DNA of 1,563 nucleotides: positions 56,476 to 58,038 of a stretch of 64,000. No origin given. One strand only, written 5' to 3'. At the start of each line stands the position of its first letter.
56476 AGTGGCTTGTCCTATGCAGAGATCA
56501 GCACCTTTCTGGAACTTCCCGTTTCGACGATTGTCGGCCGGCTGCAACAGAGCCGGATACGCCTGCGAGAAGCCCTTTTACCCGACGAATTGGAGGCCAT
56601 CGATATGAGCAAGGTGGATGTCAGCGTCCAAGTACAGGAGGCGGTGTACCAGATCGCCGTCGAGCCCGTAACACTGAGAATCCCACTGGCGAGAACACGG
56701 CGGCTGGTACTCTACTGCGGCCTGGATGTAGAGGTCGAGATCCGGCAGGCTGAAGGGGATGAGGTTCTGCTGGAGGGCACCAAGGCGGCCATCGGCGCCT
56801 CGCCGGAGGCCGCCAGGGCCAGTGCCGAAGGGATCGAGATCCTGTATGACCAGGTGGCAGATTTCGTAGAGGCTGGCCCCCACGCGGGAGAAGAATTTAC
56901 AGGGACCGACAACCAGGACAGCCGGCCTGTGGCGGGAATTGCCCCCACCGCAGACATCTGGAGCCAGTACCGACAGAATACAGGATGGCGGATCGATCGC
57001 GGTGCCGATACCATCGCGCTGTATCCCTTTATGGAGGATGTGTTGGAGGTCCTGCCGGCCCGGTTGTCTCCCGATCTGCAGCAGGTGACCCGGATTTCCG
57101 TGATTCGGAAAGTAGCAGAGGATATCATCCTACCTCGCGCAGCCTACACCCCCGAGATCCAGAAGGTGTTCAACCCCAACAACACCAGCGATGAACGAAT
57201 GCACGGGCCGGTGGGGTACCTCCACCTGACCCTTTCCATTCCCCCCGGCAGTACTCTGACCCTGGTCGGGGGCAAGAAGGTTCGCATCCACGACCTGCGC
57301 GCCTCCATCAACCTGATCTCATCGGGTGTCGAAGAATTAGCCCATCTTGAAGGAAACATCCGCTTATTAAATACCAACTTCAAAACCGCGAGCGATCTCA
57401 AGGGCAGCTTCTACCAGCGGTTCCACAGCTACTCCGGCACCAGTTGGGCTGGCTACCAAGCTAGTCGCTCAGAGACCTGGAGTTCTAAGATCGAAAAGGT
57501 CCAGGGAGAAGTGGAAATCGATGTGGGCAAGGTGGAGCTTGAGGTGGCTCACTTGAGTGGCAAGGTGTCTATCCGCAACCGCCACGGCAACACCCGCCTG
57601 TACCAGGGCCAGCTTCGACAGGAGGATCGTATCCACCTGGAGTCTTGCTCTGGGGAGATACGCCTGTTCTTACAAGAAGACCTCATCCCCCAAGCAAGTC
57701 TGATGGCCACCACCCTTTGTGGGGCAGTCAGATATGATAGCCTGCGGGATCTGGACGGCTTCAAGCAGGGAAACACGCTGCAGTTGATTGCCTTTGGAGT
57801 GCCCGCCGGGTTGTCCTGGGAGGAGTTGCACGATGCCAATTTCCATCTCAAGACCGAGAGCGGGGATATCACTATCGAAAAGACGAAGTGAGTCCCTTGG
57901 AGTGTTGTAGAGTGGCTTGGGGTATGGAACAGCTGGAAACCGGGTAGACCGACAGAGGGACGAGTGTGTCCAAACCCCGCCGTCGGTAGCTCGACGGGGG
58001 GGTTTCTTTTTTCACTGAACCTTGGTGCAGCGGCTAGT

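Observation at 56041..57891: ECF sigma factor covalently fused to a DUF4097-like beta-helix domain, with no anti-sigma factor or TM segment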

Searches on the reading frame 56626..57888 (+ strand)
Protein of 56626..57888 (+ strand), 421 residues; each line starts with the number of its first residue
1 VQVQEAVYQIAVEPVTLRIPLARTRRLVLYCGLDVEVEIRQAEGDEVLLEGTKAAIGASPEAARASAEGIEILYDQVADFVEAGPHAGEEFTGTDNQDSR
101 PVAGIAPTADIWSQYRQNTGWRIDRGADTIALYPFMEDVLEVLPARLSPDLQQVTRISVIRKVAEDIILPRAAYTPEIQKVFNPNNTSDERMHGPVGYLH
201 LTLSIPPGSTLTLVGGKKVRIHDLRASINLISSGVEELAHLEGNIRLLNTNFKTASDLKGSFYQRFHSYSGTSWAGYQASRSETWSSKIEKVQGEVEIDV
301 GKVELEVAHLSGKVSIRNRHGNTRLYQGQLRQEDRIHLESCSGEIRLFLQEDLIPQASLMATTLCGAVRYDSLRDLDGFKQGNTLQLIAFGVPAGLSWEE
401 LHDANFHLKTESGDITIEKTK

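Call 34: search_protein_families(library=pfam, alignment_id=A2, max_evalue=0.01)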
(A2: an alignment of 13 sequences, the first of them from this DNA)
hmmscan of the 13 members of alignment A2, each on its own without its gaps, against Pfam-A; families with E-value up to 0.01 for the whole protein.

A. member 1, seq(421 aa): 1 family
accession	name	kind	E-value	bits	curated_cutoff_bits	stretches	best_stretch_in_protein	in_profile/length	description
PF13349.12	DUF4097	-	0.00026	20.9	22.9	1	296-417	139-246/247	Toastrack DUF4097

B. families by the number of members that match (of 13 scanned): 1 family
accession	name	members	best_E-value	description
PF13349.12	DUF4097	3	0.00026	Toastrack DUF4097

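Call 35: search_solved_structures(query=A2, max_evalue=10, show_alignments=2)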
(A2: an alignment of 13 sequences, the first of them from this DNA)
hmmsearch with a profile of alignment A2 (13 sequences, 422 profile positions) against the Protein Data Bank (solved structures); distinct sequences matched with E-value up to 10: 4.
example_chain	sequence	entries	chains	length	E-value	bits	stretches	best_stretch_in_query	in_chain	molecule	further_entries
1wa9_A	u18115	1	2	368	0.066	15.3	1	152-221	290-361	PERIOD CIRCADIAN PROTEIN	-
9e78_0W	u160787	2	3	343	0.069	15.2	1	100-182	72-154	CFAP67B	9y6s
4li0_C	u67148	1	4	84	0.21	13.6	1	236-298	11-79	Guanine nucleotide exchange factor for Rab-3A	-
28jw_F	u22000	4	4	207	0.39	12.7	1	203-250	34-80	Plastid ribosomal protein L6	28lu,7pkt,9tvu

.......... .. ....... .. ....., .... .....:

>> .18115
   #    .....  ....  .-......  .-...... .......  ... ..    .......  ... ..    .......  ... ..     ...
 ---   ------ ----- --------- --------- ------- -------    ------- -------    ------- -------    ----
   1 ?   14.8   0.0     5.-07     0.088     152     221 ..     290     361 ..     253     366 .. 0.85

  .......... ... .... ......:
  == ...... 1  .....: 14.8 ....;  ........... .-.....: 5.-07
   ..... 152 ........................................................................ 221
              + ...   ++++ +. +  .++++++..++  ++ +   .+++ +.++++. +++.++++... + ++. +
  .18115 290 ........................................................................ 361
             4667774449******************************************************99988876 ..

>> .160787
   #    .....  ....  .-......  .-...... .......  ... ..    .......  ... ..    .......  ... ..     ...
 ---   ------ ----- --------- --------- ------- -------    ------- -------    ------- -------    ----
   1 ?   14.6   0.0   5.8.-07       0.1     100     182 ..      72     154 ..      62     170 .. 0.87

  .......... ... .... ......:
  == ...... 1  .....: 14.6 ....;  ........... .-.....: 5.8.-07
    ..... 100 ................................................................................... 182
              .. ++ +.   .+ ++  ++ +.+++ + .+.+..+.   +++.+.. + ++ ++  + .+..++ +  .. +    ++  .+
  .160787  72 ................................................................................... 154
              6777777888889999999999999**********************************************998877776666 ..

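Call 43: search_protein_representatives(alignment_id=A2)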
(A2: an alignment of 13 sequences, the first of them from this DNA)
Query: 13 sequences, 422 profile positions. Proteins with E-value up to 0.001 (for the whole library): 325; up to 1e-10: 135; up to 1e-30: 74. The best 150 are listed.
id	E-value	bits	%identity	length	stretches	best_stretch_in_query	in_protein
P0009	6.4e-170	582.0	-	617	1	1-422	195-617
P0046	1.5e-161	554.4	-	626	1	1-420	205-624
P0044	1.1e-158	544.9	-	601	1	1-420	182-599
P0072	2.8e-149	514.0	-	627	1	1-421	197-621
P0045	3.8e-145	500.4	-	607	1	2-421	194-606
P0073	8.5e-139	479.5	-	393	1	29-421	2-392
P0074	2.6e-137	474.5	-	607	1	1-421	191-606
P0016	1.2e-132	459.2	-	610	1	1-421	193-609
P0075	3.5e-132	457.6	-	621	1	1-421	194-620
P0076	1.6e-131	455.5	-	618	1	2-420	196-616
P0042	1.4e-129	449.1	-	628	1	2-420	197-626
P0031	4.1e-126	437.6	-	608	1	2-421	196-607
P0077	4.3e-119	414.5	-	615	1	1-422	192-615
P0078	7.0e-115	400.7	-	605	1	3-421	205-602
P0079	7.2e-112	390.7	-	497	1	2-421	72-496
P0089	7.2e-96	338.0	-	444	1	2-399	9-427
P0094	4.3e-91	322.3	-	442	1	1-420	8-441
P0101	5.7e-80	285.6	-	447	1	1-421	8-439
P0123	1.1e-45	172.7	-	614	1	5-420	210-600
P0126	7.8e-37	143.5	-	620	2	183-420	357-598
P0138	1.7e-30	122.6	-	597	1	12-418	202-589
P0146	3.1e-26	108.6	-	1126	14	226-298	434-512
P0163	6.4e-16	74.6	-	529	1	198-371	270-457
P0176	2.5e-13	66.1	-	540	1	198-375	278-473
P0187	7.3e-12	61.3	-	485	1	198-372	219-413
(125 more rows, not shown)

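Call 44: search_protein_families(library=pfam, proteins=[P0094, P0101, P0089, P0163, P0176, P0146, P0123, P0138, P0187, P0126], max_evalue=0.01)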
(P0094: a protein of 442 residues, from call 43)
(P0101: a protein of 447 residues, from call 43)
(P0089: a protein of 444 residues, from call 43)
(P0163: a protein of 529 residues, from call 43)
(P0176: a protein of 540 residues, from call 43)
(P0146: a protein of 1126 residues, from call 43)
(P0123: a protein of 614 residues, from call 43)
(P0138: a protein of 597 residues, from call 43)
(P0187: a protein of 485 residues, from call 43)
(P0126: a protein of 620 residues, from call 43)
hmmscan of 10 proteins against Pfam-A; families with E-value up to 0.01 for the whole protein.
P0094 (442 aa): 0 families

P0101 (447 aa): 0 families

P0089 (444 aa): 1 family
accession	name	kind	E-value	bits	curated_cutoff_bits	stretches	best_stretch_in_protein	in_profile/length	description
PF13349.12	DUF4097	-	0.0057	16.5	22.9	0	256-398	98-212/247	Toastrack DUF4097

P0163 (529 aa): 0 families

P0176 (540 aa): 0 families

P0146 (1126 aa): 6 families
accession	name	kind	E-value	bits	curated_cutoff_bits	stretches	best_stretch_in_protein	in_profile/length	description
PF22311.1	DUF6970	-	4.2e-24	84.6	27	0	146-180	24-58/78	Domain of unknown function (DUF6970)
PF10154.14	Fy-3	-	8.2e-17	61.9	25.8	0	93-125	267-299/498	Ferry endosomal RAB5 effector complex subunit 3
PF16475.10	DUF5052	-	1.3e-14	54.7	29.4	0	585-625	36-76/199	Domain of unknown function (DUF5052)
PF16567.10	CagD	-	1.5e-12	48.2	25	0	737-778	56-97/205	Pathogenicity island component CagD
PF24995.1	DSRM_2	-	1.9e-06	28.6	27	0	713-738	53-78/79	dsRNA binding domain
PF16261.11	DUF4915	-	0.0029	17.3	35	0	266-322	8-63/316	Domain of unknown function (DUF4915)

P0123 (614 aa): 8 families
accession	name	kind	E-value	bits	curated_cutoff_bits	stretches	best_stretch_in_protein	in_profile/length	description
PF08281.18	Sigma70_r4_2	-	2e-12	47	25.7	1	134-185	3-54/54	Sigma-70, region 4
PF04545.22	Sigma70_r4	-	2e-12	46.9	24.1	1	138-186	1-49/50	Sigma-70, region 4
PF04542.20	Sigma70_r2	-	2.5e-07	30.8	24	1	45-112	2-70/71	Sigma-70 region 2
PF07638.17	Sigma70_ECF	-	3.1e-06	27.7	21.1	1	130-189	121-183/185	ECF sigma factor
PF13518.12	HTH_28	-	0.00032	21.1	25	1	146-179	1-34/52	Helix-turn-helix domain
PF13384.12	HTH_23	-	0.00073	19.7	24.6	1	146-175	6-35/50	Homeodomain-like domain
PF09339.16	HTH_IclR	-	0.00093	19.4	22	1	156-180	17-41/52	IclR helix-turn-helix domain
PF13556.12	HTH_30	-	0.0088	16.3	27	0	154-187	8-42/59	PucR C-terminal helix-turn-helix domain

P0138 (597 aa): 5 families
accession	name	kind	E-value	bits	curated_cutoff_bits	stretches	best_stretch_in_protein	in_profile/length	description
PF08281.18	Sigma70_r4_2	-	3.9e-12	46.1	25.7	1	116-168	2-54/54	Sigma-70, region 4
PF04542.20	Sigma70_r2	-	1.8e-09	37.7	24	1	21-87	1-69/71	Sigma-70 region 2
PF04545.22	Sigma70_r4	-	1.4e-08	34.5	24.1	1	121-170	1-50/50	Sigma-70, region 4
PF07638.17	Sigma70_ECF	-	0.00012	22.4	21.1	1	40-173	76-184/185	ECF sigma factor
PF13384.12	HTH_23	-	0.0045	17.2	24.6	0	133-164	10-41/50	Homeodomain-like domain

P0187 (485 aa): 0 families

P0126 (620 aa): 6 families
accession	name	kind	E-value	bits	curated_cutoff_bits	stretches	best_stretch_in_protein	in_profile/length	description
PF08281.18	Sigma70_r4_2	-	2.7e-14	53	25.7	1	117-169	2-54/54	Sigma-70, region 4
PF04542.20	Sigma70_r2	-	1e-13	51.3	24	1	21-85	1-67/71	Sigma-70 region 2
PF04545.22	Sigma70_r4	-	3.5e-11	42.9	24.1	1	122-171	1-50/50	Sigma-70, region 4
PF07638.17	Sigma70_ECF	-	1e-08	35.7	21.1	1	4-174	5-184/185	ECF sigma factor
PF13384.12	HTH_23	-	0.00018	21.6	24.6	1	129-165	5-41/50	Homeodomain-like domain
PF13518.12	HTH_28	-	0.00092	19.7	25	1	131-167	2-38/52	Helix-turn-helix domain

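Call 46: find_encoding_contigs(protein=P0094, flank=5000, max_places=3)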
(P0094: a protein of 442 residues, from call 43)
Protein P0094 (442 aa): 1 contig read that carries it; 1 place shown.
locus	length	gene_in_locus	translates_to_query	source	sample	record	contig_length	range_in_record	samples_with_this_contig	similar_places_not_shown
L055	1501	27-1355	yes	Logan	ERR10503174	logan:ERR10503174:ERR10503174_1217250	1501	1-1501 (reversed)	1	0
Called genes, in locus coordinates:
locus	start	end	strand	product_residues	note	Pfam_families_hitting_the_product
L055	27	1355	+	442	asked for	-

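Call 47: find_encoding_contigs(protein=P0101, flank=5000, max_places=3)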
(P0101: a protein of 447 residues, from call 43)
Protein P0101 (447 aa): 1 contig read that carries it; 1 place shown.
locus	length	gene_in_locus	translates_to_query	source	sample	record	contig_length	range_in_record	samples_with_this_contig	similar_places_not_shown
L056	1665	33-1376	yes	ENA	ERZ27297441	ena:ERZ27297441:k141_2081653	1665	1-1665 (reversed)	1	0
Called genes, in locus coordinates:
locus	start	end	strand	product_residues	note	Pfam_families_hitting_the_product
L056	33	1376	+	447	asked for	-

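Call 48: find_encoding_contigs(protein=P0089, flank=5000, max_places=3)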
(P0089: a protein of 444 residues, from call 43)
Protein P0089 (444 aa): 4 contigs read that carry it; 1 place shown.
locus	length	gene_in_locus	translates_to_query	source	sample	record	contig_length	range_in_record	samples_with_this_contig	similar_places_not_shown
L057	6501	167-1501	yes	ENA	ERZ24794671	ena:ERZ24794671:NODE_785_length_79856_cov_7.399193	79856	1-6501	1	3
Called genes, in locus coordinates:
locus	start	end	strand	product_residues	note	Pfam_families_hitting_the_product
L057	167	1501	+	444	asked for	-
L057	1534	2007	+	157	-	-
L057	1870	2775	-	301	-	PF00251:Glyco_hydro_32N (faint)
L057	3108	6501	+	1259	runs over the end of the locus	PF19501:PcRGLX_1st (weak), PF21346:PcRGLX_3rd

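Call 67: predict_structure(alignment_id=A2)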
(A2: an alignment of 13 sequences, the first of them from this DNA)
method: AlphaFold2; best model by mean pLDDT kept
length: 421 residues; sequences in the alignment: 13
mean_pLDDT: 90.9   pTM: 0.90
mean pLDDT of the five models: 90.9, 89.9, 89.4, 87.7, 85.8
residues with pLDDT >= 90: 299; 70-90: 104; 50-70: 13; < 50: 5
segments of 3 or more residues with pLDDT < 50: 1-5
pLDDT, mean of each block of 10 residues (from residue 1): 59 95 93 97 95 93 94 97 96 84 92 83 66 81 79 97 92 89 85 93 97 96 97 96 95 97 89 83 90 97 96 97 95 95 96 90 95 83 93 92 95 95 74
secondary structure, 60 per line:
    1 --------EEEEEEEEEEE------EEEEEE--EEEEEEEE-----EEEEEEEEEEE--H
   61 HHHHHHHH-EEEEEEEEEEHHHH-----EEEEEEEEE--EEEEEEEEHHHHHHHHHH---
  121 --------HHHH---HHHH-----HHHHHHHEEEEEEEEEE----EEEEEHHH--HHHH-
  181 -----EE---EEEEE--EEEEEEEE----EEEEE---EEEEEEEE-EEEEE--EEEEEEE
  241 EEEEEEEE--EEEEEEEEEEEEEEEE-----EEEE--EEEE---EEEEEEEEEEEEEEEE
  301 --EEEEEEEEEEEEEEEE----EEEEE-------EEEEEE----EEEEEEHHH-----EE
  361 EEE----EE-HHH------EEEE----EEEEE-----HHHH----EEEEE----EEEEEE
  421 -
elements in order: E9-19 E26-31 E34-41 E47-57 H60-68 E70-79 H80-83 E89-97 E100-107 H108-117 H129-132 H136-139 H145-151 E152-161 E166-170 H176-179 E191-195 E198-205 E210-214 E218-225 E227-231 E234-248 E251-266 E272-275 E278-281 E285-300 E303-318 E323-327 E335-340 E345-350 E359-363 E380-383 E388-392 H398-401 E406-410 E415-420

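Call 69: fold_search(model_id=the predicted structure, library=pdb)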
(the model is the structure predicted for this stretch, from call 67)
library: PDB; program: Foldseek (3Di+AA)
matches with E <= 10: 65; with E <= 0.001: 1
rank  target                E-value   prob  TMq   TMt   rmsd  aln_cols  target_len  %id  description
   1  4qrk                  5.0e-06  1.00  0.17  0.31  13.8       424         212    7  Crystal structure of a putative cell adhesion protein (CLOSPO_03726) from Clostridium sporogenes ATCC 15579 at 1.95 A re (released 2014-07-23)
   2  3lyc_A                6.9e-03  0.92  0.23  0.34  14.2       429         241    8  Crystal structure of Putative pectinase (YP_001304412.1) from Parabacteroides distasonis ATCC 8503 at 2.30 A resolutio (released 2010-03-16)
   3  4opw_A                8.4e-03  0.99  0.30  0.47  11.2       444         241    6  Crystal structure of a putative adhesin (PARMER_02777) from Parabacteroides merdae ATCC 43184 at 1.75 A resolution (released 2014-04-02)
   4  3lyc_D                9.3e-03  0.75  0.20  0.29  15.4       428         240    9  Crystal structure of Putative pectinase (YP_001304412.1) from Parabacteroides distasonis ATCC 8503 at 2.30 A resolutio (released 2010-03-16)
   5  4opw_B                1.3e-02  0.93  0.25  0.39  14.1       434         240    9  Crystal structure of a putative adhesin (PARMER_02777) from Parabacteroides merdae ATCC 43184 at 1.75 A resolution (released 2014-04-02)
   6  3lyc_L                1.5e-02  0.90  0.25  0.39  13.1       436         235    9  Crystal structure of Putative pectinase (YP_001304412.1) from Parabacteroides distasonis ATCC 8503 at 2.30 A resolutio (released 2010-03-16)
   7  3lyc_J                1.6e-02  0.96  0.29  0.46  11.4       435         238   10  Crystal structure of Putative pectinase (YP_001304412.1) from Parabacteroides distasonis ATCC 8503 at 2.30 A resolutio (released 2010-03-16)
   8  3pet_A                1.9e-02  0.60  0.21  0.32  12.8       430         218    7  Crystal structure of a putative adhesin (BF0245) from Bacteroides fragilis NCTC 9343 at 2.07 A resolution (released 2011-02-09)
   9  3lyc_F                2.8e-02  0.75  0.24  0.37  12.5       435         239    8  Crystal structure of Putative pectinase (YP_001304412.1) from Parabacteroides distasonis ATCC 8503 at 2.30 A resolutio (released 2010-03-16)
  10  3lyc_B                2.9e-02  0.60  0.22  0.32  13.2       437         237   10  Crystal structure of Putative pectinase (YP_001304412.1) from Parabacteroides distasonis ATCC 8503 at 2.30 A resolutio (released 2010-03-16)
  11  3jx8_D                3.9e-02  0.63  0.24  0.36  13.2       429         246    9  Crystal structure of Putative lipid binding protein (YP_001304415.1) from Parabacteroides distasonis ATCC 8503 at 2.16 (released 2009-11-10)
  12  3lyc_P                4.1e-02  0.54  0.19  0.29  13.4       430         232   10  Crystal structure of Putative pectinase (YP_001304412.1) from Parabacteroides distasonis ATCC 8503 at 2.30 A resolutio (released 2010-03-16)
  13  3lyc_N                7.1e-02  0.44  0.22  0.33  13.8       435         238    8  Crystal structure of Putative pectinase (YP_001304412.1) from Parabacteroides distasonis ATCC 8503 at 2.30 A resolutio (released 2010-03-16)
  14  7muc_AM               1.6e-01  0.25  0.22  0.28  11.8       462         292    5  Legionella pneumophila Dot/Icm T4SS C1 Reconstruction (released 2021-10-06)
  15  3ljy_A                1.6e-01  0.44  0.26  0.40  13.3       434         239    8  Crystal structure of putative adhesin (YP_001304413.1) from Parabacteroides distasonis ATCC 8503 at 2.41 A resolution (released 2010-03-02)
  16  3ljy_B                3.0e-01  0.30  0.25  0.38  12.3       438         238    8  Crystal structure of putative adhesin (YP_001304413.1) from Parabacteroides distasonis ATCC 8503 at 2.41 A resolution (released 2010-03-02)
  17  3jx8_A                4.2e-01  0.21  0.25  0.36  11.5       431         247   10  Crystal structure of Putative lipid binding protein (YP_001304415.1) from Parabacteroides distasonis ATCC 8503 at 2.16 (released 2009-11-10)
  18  4ygu_C                6.3e-01  0.14  0.16  0.33  13.1       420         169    6  Crystal structure of a putative adhesin (BACEGG_01763) from Bacteroides eggerthii DSM 20697 at 2.20 A resolution (released 2015-03-11)
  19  4ygu_B                1.0e+00  0.08  0.14  0.26  13.3       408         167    7  Crystal structure of a putative adhesin (BACEGG_01763) from Bacteroides eggerthii DSM 20697 at 2.20 A resolution (released 2015-03-11)
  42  4ygu_A                5.5e+00  0.03  0.13  0.26  13.1       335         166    7  Crystal structure of a putative adhesin (BACEGG_01763) from Bacteroides eggerthii DSM 20697 at 2.20 A resolution (released 2015-03-11)
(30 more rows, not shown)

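Call 83: find_encoding_contigs(protein=P0138, flank=6000, max_places=3)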
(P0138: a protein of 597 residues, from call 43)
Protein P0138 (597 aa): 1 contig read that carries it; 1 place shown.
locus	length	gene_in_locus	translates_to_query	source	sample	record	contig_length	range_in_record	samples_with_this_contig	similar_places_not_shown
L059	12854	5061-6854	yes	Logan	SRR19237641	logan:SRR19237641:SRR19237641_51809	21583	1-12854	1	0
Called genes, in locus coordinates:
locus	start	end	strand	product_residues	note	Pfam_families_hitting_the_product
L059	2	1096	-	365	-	?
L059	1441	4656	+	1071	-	PF08455:SNF2_assoc, PF04851:ResIII, PF00176:SNF2-rel_dom, PF00270:DEAD (weak), PF00271:Helicase_C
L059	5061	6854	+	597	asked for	PF04542:Sigma70_r2, PF04545:Sigma70_r4, PF08281:Sigma70_r4_2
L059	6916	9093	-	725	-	-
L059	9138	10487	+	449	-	PF00349:Hexokinase_1, PF03727:Hexokinase_2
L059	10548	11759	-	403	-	PF02417:Chromate_transp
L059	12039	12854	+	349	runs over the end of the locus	-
